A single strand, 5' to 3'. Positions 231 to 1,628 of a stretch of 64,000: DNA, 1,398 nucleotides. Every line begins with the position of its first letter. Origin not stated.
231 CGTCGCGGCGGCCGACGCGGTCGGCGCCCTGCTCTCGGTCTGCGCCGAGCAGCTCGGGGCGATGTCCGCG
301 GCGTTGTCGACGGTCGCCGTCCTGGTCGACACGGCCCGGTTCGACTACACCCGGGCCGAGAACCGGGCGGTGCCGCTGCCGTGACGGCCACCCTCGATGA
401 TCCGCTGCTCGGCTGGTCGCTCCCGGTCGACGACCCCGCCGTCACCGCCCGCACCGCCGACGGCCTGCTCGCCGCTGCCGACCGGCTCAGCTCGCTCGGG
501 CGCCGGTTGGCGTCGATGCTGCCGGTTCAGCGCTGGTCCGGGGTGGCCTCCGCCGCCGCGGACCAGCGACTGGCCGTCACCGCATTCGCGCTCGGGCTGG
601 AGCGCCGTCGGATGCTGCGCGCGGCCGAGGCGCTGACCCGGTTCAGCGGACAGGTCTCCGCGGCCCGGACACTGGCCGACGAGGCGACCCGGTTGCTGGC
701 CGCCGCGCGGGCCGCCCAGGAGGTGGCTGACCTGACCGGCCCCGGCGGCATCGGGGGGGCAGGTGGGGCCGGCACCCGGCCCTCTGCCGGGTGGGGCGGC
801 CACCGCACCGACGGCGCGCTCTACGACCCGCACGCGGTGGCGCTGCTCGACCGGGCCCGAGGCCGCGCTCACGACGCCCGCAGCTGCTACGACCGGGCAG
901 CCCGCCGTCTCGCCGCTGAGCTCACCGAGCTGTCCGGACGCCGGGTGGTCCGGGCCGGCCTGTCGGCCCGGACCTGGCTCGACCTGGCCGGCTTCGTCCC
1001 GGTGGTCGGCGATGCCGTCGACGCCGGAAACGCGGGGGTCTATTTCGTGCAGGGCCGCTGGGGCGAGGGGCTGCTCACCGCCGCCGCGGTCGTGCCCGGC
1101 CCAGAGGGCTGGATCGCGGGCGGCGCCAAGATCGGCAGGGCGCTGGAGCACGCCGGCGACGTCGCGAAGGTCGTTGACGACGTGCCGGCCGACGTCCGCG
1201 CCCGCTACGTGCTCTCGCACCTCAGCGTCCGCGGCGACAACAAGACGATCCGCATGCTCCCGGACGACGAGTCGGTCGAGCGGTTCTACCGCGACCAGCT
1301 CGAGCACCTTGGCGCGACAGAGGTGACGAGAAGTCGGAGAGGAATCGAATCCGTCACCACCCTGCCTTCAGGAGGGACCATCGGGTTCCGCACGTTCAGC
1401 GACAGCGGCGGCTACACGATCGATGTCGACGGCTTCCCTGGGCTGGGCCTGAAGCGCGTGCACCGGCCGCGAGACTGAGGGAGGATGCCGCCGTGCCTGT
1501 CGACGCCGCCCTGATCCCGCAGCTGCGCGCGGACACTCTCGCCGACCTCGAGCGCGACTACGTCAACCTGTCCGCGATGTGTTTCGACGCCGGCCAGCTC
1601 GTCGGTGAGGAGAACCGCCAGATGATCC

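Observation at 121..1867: Three-gene T7SS-style polymorphic toxin / immunity module with an unassigned C-terminal toxin domain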

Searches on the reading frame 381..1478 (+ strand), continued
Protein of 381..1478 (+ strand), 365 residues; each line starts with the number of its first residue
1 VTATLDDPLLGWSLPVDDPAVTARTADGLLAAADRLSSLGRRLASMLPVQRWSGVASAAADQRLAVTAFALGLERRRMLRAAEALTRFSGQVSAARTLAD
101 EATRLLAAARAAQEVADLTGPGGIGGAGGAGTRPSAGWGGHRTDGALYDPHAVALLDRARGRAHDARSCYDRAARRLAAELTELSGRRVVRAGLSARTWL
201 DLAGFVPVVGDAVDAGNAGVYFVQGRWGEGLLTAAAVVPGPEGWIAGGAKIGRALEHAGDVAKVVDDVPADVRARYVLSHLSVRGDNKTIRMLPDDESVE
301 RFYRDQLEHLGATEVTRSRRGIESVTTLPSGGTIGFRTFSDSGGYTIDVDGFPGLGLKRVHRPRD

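Call 64: search_protein_families(library=pfam, proteins=[L010:3401-4519:+, L003:9738-10001:+, L004:1745-2005:+, L005:7660-8001:+, L010:4519-5073:+], max_evalue=5)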
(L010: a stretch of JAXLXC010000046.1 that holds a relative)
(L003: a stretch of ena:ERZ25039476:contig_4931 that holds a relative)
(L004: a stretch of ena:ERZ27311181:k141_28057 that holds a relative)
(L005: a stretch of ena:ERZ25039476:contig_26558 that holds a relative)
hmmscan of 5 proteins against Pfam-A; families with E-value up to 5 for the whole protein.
L010:3401-4519:+ (373 aa): 1 family
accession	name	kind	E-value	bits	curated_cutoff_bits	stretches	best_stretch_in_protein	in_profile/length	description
PF06500.17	FrsA-like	-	0.008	15.5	22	1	214-250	228-263/414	Esterase FrsA-like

L003:9738-10001:+ (88 aa): 2 families
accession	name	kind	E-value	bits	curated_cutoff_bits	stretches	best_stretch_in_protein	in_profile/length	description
PF19854.4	DUF6329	-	0.063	13.4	26.8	1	46-79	5-29/39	Family of unknown function (DUF6329)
PF10824.14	T7SS_ESX_EspC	-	0.12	13.3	23.5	1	40-85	51-96/100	Excreted virulence factor EspC, type VII ESX diderm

L004:1745-2005:+ (87 aa): 1 family
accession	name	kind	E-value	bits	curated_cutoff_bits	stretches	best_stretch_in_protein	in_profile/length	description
PF20121.4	DUF6511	-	0.059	14.2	28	1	4-61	2-59/69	Family of unknown function (DUF6511)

L005:7660-8001:+ (114 aa): 1 family
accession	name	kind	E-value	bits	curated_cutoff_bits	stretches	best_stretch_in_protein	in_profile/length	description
PF19562.4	DUF6084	-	0.19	11.6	25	1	64-111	13-60/213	Family of unknown function (DUF6084)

L010:4519-5073:+ (185 aa): 0 families

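Call 78: predict_structure(alignment_id=A3)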
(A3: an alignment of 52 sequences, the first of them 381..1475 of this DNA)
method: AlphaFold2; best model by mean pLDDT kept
length: 365 residues; sequences in the alignment: 52
mean_pLDDT: 79.1   pTM: 0.53
mean pLDDT of the five models: 79.1, 78.8, 77.4, 76.4, 75.2
residues with pLDDT >= 90: 212; 70-90: 44; 50-70: 40; < 50: 69
segments of 3 or more residues with pLDDT < 50: 1-3, 136-141, 192-213, 234-266
pLDDT, mean of each block of 10 residues (from residue 1): 65 92 94 95 87 82 91 95 97 97 97 92 56 48 72 97 97 93 79 38 40 49 59 47 42 35 53 94 93 96 96 97 97 97 94 93 81
secondary structure, 60 per line:
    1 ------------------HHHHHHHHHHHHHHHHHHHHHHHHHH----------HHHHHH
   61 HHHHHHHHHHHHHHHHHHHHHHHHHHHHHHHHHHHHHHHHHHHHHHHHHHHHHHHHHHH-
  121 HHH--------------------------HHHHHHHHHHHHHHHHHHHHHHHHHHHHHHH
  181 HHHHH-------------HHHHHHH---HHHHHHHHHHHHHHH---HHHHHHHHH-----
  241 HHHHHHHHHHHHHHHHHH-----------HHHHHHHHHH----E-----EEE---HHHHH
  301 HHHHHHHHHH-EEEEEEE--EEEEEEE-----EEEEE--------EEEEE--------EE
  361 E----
elements in order: H19-44 H55-119 H150-185 H199-205 H209-223 H227-235 H241-258 H270-279 E290-292 H296-310 E312-318 E321-327 E333-337 E346-350 E359-361

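Call 103: search_protein_families(library=padloc, proteins=[window:381-1475:+], max_evalue=1)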
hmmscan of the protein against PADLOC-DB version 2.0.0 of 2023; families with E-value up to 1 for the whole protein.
window:381-1475:+ (365 aa): 0 families

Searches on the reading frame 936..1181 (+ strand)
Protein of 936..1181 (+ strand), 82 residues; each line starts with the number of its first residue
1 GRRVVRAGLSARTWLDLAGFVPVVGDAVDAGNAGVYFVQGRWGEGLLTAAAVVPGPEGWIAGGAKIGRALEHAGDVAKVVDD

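Call 66: find_homologous_proteins(query=A7, max_evalue=0.01)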
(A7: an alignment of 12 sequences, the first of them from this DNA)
Query A7 (12 sequences) (82 aa, profile of the alignment): 1 proteins with E <= 0.01 among 8000 candidates.
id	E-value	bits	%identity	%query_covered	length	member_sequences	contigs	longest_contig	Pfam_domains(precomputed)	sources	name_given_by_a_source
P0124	2.4e-14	71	49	70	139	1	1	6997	-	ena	-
